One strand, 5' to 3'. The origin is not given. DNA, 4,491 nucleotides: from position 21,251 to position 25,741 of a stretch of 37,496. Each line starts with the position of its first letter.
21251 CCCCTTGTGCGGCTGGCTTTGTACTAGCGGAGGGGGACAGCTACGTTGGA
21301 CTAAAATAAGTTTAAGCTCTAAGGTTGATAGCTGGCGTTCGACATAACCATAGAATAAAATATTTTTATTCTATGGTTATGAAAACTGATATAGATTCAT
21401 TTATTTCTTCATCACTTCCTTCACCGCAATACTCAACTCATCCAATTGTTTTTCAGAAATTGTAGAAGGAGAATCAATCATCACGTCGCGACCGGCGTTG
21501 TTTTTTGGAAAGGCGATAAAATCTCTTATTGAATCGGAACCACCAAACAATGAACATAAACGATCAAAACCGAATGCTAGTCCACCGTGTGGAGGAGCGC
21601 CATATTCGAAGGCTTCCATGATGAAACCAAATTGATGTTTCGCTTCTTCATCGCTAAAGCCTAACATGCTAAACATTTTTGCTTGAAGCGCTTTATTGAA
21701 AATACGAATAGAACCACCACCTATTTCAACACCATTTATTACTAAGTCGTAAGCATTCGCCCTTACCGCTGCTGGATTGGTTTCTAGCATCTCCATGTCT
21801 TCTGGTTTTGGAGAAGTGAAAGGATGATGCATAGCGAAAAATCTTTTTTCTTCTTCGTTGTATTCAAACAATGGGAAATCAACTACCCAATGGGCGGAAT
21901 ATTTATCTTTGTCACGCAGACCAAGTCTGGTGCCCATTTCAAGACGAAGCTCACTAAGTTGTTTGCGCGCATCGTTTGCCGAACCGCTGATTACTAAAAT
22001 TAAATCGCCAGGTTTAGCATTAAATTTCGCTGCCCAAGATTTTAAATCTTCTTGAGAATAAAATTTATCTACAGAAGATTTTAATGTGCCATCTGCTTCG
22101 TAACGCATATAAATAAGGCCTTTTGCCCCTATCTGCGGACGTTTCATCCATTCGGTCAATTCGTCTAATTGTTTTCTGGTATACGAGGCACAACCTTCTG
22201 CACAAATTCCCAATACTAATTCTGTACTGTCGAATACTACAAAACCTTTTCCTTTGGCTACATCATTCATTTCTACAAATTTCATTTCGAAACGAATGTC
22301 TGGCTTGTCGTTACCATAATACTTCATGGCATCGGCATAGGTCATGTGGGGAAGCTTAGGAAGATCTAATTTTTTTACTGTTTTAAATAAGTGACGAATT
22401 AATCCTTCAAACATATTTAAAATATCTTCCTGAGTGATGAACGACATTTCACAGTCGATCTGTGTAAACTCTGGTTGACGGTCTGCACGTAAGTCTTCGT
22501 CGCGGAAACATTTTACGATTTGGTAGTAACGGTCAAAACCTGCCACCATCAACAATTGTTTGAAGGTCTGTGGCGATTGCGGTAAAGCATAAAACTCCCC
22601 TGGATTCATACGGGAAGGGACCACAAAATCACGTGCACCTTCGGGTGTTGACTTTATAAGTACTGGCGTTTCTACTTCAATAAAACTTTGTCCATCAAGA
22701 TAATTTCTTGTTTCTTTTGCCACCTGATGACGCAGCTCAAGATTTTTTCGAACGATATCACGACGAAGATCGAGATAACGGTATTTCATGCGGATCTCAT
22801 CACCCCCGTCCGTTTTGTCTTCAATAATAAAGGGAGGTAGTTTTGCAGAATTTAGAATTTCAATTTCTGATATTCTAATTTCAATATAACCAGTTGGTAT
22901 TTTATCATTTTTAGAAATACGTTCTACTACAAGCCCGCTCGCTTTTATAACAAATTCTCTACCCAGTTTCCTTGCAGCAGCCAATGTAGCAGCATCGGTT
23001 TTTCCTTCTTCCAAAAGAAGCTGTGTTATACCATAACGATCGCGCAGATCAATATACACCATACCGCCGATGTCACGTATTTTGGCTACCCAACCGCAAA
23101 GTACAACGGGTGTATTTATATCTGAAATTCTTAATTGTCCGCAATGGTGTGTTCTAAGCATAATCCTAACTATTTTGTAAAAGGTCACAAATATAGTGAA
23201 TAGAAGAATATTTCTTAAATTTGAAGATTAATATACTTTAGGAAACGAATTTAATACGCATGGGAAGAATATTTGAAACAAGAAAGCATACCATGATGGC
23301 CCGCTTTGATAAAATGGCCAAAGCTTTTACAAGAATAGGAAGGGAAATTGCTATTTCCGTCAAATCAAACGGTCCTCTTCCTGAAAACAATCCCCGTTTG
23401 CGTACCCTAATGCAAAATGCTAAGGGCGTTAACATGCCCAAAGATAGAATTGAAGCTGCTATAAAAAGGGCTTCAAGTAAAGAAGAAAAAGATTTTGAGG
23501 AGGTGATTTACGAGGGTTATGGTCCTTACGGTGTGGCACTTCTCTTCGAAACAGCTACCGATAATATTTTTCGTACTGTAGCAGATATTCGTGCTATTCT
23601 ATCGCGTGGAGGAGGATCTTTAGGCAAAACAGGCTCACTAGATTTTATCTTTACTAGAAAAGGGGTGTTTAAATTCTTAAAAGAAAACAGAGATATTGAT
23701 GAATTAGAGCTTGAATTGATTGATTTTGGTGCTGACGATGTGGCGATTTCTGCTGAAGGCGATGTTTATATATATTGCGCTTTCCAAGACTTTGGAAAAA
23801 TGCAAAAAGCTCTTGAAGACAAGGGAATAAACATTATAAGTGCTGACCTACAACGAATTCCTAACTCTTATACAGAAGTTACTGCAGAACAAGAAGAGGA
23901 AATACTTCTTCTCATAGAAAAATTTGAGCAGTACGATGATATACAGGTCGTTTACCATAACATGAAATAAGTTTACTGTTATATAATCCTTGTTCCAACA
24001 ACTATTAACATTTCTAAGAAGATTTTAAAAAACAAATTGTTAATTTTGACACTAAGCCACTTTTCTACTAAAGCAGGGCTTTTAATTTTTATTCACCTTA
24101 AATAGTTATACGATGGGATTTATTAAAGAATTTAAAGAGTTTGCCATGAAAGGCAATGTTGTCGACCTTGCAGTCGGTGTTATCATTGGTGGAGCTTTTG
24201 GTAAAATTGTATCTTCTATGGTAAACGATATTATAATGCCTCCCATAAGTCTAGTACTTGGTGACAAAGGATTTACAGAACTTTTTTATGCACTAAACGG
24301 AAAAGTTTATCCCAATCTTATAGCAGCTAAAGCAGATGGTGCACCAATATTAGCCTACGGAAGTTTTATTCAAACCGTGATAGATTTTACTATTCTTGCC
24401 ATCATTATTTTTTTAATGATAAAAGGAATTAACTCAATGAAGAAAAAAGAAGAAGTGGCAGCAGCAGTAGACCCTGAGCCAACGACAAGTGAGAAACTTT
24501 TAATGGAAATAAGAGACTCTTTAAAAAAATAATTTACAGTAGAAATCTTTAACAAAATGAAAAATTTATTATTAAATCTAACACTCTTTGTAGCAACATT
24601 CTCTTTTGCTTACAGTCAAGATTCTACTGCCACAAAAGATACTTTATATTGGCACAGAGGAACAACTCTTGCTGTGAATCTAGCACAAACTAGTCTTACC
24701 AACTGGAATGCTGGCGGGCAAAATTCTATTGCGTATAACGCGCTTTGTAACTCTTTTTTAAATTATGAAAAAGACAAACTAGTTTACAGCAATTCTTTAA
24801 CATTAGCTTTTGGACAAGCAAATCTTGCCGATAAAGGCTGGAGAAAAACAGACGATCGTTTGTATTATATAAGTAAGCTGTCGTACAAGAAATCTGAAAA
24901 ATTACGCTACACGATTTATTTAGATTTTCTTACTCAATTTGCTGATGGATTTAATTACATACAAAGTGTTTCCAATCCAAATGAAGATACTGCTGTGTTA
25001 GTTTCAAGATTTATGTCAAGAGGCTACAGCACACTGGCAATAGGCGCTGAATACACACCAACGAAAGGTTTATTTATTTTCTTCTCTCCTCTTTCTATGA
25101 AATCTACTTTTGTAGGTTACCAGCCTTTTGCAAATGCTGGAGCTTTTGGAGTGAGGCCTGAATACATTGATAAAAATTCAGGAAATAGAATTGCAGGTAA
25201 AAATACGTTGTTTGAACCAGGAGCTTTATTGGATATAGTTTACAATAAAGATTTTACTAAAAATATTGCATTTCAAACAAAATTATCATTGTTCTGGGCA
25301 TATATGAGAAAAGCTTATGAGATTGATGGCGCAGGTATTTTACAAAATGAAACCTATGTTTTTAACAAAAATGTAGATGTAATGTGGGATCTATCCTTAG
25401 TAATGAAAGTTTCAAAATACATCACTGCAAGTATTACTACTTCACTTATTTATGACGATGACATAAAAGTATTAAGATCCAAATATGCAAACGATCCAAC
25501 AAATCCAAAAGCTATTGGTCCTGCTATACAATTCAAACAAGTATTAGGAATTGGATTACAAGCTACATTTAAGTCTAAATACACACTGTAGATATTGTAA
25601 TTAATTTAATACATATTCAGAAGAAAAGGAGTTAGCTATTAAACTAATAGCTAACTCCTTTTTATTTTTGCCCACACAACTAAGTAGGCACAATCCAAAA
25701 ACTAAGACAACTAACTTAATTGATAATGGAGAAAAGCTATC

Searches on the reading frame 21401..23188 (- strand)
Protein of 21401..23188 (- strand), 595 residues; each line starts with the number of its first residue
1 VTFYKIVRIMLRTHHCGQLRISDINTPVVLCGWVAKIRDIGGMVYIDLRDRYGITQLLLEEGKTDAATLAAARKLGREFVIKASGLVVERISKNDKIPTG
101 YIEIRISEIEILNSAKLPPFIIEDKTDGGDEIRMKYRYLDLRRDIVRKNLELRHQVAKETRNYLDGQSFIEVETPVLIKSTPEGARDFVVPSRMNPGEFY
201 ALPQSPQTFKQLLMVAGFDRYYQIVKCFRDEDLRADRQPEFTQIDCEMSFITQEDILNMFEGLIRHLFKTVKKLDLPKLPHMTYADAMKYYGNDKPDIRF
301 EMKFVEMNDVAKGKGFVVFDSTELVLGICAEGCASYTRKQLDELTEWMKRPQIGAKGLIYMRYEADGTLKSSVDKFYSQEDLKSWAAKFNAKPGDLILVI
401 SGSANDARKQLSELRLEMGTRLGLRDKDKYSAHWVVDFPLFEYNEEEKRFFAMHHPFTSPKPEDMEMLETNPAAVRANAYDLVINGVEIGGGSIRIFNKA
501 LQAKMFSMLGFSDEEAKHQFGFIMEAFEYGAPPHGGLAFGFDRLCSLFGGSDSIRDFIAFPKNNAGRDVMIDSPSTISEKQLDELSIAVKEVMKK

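Call 58: search_protein_families(library=pfam, proteins=[window:21401-23188:-], max_evalue=0.001)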
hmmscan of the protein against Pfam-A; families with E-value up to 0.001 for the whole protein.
window:21401-23188:- (595 aa): 3 families
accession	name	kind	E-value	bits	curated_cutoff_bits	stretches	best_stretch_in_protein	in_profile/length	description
PF00152.25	tRNA-synt_2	-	1.1e-120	402.8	25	1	131-563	3-307/308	tRNA synthetases class II (D, K and N)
PF01336.31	tRNA_anti-codon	-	8e-12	45.4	27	1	28-112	1-75/75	OB-fold nucleic acid binding domain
PF02938.19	GAD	-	2.8e-11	44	23.4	1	323-410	9-94/95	GAD domain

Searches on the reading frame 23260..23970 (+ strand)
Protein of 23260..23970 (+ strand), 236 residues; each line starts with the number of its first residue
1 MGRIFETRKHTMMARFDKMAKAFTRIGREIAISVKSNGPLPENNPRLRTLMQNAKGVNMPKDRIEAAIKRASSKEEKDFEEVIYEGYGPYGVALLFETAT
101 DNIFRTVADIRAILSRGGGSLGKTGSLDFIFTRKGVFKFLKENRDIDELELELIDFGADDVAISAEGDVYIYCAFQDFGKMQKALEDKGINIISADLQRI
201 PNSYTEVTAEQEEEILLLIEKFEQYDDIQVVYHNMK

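Call 58: search_protein_families(library=pfam, proteins=[window:23260-23970:+], max_evalue=0.001)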
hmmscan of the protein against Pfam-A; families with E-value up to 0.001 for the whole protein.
window:23260-23970:+ (236 aa): 2 families
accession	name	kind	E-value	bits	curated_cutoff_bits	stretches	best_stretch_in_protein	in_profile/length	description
PF01709.26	Transcrip_reg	-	1.1e-49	168.6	27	1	79-235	1-160/160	TACO1/YebC second and third domain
PF20772.2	TACO1_YebC_N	-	2.2e-23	82.9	36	1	5-73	3-72/73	TACO1/YebC protein N-terminal domain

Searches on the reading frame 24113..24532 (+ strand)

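Call 58: search_protein_families(library=pfam, proteins=[window:24113-24532:+], max_evalue=0.001)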
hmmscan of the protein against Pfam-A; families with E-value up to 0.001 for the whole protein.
window:24113-24532:+ (139 aa): 1 family
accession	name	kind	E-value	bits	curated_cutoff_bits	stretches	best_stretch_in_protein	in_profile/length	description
PF01741.23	MscL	-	1.7e-44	151.5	27.4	1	3-138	1-123/123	Large-conductance mechanosensitive channel, MscL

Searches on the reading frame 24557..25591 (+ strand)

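Call 58: search_protein_families(library=pfam, proteins=[window:24557-25591:+], max_evalue=0.001)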
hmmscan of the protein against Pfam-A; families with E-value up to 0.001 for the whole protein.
window:24557-25591:+ (344 aa): 1 family
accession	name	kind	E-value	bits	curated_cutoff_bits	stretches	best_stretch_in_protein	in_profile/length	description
PF11276.14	DUF3078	-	2.3e-23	82.8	25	1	43-132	2-92/92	Protein of unknown function (DUF3078)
